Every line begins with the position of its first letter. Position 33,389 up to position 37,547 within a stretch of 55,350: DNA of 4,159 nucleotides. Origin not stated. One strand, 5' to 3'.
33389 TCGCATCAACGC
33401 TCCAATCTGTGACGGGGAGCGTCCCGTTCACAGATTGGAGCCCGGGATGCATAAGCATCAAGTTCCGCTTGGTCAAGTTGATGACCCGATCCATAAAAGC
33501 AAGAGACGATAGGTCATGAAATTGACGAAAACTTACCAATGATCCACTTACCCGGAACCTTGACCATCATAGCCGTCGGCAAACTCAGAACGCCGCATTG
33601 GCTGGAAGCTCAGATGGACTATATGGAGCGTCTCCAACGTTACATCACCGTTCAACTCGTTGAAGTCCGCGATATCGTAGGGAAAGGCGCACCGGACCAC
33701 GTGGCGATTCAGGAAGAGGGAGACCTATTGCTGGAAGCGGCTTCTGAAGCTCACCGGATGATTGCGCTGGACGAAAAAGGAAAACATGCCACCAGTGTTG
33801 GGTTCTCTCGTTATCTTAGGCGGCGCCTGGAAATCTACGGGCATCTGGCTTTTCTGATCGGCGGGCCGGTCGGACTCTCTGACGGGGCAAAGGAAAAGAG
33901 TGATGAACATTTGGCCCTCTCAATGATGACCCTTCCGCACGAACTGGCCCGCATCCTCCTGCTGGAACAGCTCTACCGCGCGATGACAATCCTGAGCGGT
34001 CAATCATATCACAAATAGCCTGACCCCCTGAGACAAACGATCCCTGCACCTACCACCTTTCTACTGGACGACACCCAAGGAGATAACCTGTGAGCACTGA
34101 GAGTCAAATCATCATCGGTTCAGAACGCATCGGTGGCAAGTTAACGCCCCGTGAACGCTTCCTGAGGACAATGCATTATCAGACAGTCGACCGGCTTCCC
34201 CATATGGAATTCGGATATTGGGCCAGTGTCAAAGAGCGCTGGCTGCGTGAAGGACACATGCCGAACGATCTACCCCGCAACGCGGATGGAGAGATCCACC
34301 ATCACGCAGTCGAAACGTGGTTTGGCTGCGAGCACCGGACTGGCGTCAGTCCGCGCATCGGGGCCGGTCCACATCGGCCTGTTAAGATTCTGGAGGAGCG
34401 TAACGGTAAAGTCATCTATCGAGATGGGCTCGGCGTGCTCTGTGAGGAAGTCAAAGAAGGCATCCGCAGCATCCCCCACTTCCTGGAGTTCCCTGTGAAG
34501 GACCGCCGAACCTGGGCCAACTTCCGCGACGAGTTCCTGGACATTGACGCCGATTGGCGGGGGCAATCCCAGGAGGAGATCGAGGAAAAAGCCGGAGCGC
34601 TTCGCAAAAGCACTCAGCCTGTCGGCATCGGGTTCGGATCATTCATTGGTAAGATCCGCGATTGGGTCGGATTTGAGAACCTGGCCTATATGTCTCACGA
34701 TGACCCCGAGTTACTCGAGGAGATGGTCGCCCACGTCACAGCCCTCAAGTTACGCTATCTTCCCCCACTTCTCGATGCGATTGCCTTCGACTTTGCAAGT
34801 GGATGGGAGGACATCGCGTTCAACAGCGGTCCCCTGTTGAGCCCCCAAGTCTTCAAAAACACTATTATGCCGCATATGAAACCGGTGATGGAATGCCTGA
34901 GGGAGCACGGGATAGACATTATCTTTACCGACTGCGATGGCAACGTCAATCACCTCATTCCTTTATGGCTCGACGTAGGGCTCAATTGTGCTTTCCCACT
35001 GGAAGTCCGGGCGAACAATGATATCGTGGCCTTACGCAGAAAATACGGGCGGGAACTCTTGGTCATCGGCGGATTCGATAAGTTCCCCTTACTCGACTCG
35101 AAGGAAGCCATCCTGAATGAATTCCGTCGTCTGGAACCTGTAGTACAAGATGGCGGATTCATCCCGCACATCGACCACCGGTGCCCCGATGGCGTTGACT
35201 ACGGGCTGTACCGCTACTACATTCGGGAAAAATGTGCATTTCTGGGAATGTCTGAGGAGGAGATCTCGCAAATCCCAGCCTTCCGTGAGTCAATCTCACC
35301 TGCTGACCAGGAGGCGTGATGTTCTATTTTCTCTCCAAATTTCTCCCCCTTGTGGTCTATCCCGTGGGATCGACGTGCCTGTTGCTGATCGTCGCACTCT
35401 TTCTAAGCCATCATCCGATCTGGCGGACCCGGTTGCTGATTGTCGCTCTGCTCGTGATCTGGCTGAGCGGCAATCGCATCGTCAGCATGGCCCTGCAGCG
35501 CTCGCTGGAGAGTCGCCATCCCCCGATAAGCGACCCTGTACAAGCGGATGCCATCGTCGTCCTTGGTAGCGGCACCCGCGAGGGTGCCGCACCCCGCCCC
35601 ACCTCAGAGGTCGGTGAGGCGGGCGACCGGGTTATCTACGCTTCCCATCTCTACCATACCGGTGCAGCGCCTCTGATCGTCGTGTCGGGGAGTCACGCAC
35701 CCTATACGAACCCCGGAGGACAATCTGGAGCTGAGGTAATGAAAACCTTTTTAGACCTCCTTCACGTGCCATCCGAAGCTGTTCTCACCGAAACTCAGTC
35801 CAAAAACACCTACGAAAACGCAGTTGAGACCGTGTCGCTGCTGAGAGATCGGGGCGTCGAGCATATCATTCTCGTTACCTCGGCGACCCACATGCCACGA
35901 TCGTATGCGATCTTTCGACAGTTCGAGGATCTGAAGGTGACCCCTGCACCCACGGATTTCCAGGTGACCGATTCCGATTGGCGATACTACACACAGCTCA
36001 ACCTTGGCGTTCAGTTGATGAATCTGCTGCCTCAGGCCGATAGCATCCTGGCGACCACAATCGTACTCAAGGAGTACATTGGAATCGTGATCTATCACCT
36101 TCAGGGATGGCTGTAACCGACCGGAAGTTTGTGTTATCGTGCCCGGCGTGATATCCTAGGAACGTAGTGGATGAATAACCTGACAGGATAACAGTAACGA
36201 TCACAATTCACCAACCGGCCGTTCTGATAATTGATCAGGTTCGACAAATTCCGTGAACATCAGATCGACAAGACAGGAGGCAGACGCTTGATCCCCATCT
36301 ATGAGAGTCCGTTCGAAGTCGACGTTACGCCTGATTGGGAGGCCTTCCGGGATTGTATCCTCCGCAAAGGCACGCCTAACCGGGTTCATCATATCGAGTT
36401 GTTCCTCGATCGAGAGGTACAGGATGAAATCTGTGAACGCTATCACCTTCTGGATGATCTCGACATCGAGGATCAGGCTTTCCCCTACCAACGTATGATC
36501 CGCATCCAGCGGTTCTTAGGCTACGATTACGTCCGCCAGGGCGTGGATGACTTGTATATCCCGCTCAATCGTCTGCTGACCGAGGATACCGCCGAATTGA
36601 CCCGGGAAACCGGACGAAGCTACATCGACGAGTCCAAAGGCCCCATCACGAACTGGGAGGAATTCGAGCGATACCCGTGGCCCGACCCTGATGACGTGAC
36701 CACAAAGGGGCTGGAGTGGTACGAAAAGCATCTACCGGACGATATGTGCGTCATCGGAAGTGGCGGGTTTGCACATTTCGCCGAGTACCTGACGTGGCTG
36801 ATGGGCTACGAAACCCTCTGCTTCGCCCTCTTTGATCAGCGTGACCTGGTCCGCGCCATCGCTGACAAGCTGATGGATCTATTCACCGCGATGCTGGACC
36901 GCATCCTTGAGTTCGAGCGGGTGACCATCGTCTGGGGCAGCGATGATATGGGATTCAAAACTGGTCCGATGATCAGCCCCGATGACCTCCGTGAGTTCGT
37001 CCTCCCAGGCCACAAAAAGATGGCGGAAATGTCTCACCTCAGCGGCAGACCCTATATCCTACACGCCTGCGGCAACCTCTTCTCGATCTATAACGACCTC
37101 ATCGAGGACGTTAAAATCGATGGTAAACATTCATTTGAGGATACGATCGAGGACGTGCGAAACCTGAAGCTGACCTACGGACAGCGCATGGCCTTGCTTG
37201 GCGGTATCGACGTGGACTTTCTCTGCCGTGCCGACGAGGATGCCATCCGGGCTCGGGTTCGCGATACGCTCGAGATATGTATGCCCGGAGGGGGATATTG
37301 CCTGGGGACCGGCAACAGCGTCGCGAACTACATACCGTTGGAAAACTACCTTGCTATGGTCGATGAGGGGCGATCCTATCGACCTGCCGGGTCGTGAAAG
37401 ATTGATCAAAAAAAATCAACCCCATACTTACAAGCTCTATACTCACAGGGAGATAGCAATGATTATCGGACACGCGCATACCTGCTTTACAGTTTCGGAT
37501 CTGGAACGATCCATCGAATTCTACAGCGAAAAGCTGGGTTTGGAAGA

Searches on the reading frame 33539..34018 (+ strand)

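Call 17: search_protein_families(library=pfam, proteins=[window:33539-34018:+])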
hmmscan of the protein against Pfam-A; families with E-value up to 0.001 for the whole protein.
window:33539-34018:+ (159 aa): 1 family
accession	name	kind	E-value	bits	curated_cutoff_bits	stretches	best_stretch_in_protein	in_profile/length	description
PF02590.22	SPOUT_MTase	-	2e-42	145.2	27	1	8-158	3-154/154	Predicted SPOUT methyltransferase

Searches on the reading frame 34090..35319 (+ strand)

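Call 60: search_protein_families(library=pfam, proteins=[window:34090-35319:+], max_evalue=0.001)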
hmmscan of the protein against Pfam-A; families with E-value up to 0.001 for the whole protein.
window:34090-35319:+ (409 aa): 1 family
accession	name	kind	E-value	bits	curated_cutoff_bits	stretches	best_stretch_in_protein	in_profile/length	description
PF01208.23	URO-D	-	1.1e-07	31.7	23.9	1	194-348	161-308/346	Uroporphyrinogen decarboxylase (URO-D)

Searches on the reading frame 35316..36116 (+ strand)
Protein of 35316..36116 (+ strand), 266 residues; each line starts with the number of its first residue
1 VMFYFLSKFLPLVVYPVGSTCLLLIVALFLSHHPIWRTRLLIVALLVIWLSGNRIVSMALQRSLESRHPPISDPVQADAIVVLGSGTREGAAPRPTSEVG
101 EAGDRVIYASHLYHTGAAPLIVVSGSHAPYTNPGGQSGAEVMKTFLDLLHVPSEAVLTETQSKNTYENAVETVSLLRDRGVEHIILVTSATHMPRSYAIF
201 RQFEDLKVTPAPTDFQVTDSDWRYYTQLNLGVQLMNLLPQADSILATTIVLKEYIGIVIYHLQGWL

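Call 60: search_protein_families(library=pfam, proteins=[window:35316-36116:+], max_evalue=0.001)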
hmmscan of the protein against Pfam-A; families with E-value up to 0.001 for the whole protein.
window:35316-36116:+ (266 aa): 1 family
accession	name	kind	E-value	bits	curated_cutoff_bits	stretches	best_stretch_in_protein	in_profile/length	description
PF02698.23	DUF218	-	4e-31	108.1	27.6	1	78-256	1-133/133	DUF218 domain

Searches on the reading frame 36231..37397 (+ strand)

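Call 60: search_protein_families(library=pfam, proteins=[window:36231-37397:+], max_evalue=0.001)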
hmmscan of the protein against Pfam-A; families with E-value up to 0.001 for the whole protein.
window:36231-37397:+ (388 aa): 1 family
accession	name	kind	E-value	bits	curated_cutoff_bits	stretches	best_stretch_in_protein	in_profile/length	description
PF01208.23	URO-D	-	6.9e-20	71.8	23.9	1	136-382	96-345/346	Uroporphyrinogen decarboxylase (URO-D)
